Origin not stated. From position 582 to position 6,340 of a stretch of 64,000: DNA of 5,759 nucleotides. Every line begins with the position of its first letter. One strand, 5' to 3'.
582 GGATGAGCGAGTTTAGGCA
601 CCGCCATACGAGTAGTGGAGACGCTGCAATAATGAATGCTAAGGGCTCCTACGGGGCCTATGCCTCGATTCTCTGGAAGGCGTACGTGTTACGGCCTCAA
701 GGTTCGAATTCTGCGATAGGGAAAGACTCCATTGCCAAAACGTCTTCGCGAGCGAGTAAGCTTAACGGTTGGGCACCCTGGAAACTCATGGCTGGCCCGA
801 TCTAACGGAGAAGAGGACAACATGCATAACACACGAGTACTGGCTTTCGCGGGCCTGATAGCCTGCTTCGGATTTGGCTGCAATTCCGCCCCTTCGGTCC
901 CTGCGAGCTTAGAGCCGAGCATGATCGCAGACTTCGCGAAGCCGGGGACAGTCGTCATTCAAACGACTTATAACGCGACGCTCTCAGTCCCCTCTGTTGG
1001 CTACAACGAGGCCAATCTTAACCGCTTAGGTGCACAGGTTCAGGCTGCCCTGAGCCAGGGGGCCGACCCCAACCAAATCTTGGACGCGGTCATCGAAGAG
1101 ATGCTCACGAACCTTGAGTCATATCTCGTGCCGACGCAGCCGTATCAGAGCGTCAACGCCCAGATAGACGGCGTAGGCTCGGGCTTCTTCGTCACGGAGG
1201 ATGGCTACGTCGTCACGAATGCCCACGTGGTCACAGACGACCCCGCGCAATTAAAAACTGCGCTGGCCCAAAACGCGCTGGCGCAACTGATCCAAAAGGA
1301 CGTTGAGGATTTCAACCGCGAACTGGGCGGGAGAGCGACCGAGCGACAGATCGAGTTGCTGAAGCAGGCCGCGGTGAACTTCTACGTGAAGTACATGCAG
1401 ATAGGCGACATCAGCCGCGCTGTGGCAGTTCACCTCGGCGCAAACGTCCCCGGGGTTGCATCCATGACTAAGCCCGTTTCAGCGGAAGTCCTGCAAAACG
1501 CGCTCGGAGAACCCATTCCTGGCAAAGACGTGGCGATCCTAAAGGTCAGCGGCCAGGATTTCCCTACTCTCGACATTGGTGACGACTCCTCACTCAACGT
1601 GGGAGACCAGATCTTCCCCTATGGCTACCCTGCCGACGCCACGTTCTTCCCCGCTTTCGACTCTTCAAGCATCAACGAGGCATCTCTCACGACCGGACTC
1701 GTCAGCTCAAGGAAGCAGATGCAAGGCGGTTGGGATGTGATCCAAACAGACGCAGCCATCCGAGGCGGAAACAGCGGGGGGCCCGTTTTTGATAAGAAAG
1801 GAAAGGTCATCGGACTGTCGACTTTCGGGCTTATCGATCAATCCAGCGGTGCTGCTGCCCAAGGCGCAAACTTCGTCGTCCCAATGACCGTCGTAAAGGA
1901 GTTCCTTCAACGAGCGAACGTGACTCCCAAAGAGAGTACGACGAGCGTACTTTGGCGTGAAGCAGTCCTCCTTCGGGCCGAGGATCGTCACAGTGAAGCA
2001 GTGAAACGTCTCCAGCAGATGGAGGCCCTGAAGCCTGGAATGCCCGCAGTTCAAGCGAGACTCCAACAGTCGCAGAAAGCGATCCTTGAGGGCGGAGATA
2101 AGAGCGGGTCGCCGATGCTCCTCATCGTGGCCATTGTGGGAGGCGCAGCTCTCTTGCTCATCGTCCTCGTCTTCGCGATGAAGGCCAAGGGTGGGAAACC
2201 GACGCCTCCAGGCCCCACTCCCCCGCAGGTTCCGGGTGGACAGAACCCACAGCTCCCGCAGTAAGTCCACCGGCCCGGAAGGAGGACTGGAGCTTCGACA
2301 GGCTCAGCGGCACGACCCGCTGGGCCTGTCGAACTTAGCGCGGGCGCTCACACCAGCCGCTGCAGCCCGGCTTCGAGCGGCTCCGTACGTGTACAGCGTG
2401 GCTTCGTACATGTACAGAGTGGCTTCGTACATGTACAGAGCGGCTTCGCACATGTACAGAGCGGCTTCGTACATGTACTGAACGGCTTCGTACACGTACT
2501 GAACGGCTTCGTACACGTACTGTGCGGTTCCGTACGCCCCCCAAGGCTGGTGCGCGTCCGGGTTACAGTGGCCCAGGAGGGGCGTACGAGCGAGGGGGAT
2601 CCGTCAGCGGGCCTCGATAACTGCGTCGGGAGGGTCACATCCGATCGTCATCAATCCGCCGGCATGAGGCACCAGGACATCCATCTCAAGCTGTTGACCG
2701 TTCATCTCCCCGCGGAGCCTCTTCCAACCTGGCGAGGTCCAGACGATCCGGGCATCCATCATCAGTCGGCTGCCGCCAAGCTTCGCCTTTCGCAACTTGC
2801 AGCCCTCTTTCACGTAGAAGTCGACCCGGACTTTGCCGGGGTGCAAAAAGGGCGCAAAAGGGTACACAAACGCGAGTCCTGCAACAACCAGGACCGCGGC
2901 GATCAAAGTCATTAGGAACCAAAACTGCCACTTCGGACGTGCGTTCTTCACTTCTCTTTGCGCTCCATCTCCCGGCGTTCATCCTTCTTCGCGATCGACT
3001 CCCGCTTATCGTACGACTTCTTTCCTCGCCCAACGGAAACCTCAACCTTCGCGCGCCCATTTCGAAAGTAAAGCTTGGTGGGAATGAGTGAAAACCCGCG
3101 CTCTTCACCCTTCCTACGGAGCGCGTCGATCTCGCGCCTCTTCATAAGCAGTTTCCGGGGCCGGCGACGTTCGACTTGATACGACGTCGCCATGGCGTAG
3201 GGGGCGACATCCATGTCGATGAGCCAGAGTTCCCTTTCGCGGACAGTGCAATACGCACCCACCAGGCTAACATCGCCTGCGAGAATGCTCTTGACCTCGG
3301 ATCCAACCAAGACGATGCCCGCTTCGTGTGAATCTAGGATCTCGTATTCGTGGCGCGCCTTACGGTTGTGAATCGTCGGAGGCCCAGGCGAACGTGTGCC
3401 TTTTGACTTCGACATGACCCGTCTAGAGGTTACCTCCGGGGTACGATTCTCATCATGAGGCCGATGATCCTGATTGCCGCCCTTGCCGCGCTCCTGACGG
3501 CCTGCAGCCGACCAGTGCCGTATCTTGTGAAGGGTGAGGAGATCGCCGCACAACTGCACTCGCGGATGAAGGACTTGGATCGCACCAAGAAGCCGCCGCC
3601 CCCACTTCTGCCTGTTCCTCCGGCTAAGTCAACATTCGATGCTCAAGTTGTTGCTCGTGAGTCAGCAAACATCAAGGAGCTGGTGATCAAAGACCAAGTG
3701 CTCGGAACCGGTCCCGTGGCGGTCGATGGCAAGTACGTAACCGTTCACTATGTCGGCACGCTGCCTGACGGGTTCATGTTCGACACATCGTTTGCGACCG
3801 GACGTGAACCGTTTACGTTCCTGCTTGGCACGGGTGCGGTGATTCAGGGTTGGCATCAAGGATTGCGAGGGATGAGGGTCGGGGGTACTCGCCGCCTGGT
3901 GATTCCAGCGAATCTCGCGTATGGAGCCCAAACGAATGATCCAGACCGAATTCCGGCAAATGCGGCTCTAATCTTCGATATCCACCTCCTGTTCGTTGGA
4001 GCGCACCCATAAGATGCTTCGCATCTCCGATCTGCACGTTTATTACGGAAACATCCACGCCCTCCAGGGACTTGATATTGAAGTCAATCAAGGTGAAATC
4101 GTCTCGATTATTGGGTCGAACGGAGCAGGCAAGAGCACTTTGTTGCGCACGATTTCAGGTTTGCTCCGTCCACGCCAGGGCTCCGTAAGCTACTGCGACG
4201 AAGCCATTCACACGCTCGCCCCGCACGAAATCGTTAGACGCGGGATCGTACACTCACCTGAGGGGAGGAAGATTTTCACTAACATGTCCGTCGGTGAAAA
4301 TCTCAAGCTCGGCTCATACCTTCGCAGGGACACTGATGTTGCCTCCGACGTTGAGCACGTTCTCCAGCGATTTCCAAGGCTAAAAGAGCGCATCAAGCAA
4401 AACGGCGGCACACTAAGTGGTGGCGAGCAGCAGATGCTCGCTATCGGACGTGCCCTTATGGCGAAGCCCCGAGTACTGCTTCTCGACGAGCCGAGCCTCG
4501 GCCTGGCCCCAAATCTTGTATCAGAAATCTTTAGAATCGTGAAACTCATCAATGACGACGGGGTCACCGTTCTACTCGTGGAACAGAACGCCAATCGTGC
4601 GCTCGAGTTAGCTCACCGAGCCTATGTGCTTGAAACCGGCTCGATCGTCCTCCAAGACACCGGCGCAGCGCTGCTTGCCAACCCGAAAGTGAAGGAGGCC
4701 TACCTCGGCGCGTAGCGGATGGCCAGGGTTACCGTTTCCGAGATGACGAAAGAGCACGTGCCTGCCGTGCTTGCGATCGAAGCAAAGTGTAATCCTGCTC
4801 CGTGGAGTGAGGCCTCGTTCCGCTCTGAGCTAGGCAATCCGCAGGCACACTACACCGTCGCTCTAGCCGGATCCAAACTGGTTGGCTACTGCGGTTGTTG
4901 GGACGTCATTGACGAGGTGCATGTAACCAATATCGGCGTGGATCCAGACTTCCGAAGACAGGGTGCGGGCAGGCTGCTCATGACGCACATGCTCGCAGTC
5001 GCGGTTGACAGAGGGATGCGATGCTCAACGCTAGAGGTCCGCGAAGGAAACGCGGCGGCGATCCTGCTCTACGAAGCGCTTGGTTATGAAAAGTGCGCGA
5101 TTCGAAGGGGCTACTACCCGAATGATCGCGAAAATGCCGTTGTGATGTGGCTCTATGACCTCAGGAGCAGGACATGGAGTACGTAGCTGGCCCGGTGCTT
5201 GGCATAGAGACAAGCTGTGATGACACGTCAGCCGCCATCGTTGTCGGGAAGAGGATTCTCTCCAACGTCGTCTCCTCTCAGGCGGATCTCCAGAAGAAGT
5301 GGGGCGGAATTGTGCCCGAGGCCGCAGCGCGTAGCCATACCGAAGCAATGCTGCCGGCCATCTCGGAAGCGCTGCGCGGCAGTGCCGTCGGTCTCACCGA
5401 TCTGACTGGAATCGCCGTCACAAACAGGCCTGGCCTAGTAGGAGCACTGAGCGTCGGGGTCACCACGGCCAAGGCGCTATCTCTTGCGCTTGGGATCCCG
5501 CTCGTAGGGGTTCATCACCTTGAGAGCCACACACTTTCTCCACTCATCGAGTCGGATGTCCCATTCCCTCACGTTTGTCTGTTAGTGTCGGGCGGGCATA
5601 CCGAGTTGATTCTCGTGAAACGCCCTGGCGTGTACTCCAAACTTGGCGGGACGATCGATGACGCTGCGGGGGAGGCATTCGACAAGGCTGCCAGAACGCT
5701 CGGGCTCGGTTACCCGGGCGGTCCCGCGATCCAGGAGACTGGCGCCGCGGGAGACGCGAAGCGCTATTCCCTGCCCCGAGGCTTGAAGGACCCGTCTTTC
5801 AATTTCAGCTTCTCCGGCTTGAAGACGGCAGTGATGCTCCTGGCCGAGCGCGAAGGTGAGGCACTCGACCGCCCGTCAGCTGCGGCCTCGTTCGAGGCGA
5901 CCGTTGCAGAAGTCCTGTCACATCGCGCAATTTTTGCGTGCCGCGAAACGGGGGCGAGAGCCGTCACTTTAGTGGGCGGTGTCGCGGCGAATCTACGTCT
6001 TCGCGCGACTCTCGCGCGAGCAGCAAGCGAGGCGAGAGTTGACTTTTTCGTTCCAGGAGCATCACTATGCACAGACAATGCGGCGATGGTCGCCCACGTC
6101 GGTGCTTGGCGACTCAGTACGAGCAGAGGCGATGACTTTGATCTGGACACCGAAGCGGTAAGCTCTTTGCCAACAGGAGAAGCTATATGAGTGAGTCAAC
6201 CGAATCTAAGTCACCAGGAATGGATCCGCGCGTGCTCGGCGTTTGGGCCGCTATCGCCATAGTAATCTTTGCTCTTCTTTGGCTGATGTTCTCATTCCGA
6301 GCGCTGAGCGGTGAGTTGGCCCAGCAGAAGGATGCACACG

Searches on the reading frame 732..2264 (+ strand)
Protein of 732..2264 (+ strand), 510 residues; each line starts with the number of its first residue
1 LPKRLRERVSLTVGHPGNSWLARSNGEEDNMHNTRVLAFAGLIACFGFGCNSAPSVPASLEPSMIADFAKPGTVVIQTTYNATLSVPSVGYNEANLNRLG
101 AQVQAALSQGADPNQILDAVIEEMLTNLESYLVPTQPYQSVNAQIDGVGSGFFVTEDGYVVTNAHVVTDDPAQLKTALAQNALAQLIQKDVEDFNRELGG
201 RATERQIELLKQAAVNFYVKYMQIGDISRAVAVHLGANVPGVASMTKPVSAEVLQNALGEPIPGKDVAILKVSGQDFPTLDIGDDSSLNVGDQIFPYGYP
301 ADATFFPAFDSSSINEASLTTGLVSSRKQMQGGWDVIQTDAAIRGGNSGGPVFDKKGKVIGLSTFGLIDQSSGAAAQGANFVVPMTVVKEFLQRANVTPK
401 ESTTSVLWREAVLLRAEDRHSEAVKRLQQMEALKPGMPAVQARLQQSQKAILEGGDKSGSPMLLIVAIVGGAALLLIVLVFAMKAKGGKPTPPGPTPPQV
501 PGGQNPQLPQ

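Call 50: search_protein_families(library=pfam, proteins=[window:732-2264:+], max_evalue=0.001)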
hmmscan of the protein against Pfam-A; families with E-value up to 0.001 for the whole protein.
window:732-2264:+ (510 aa): 3 families
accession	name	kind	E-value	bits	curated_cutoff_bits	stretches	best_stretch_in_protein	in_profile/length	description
PF13365.12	Trypsin_2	-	3e-25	90.1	27.6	1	149-362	1-144/144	Trypsin-like peptidase domain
PF00089.32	Trypsin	-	3.5e-12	47.1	20.6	1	149-373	27-204/220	Trypsin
PF10459.15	Peptidase_S46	-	3.1e-07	29.9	22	0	339-363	626-650/698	Peptidase S46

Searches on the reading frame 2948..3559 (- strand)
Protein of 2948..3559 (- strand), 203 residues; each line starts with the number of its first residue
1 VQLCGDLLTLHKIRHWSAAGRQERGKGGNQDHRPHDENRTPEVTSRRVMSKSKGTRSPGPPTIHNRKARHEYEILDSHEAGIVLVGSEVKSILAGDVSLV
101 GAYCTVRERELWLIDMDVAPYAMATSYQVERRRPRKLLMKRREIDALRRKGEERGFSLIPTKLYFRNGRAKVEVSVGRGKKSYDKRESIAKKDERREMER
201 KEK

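Call 50: search_protein_families(library=pfam, proteins=[window:2948-3559:-], max_evalue=0.001)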
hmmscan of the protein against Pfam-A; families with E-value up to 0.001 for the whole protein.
window:2948-3559:- (203 aa): 1 family
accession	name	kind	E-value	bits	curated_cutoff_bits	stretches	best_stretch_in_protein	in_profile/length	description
PF01668.23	SmpB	-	5.8e-52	175.9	27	1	63-201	2-140/143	SmpB protein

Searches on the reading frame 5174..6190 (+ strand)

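Call 50: search_protein_families(library=pfam, proteins=[window:5174-6190:+], max_evalue=0.001)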
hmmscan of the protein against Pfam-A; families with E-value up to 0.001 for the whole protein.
window:5174-6190:+ (338 aa): 2 families
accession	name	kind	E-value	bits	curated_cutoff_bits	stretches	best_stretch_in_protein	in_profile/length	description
PF00814.31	TsaD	-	2.3e-86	290.2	24.8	1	28-307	2-263/264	tRNA N6-adenosine threonylcarbamoyltransferase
PF22521.2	HypF_C_2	-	1.4e-06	28.7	27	1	167-301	98-234/241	Carbamoyltransferase, Kae1-like Domain, second subdomain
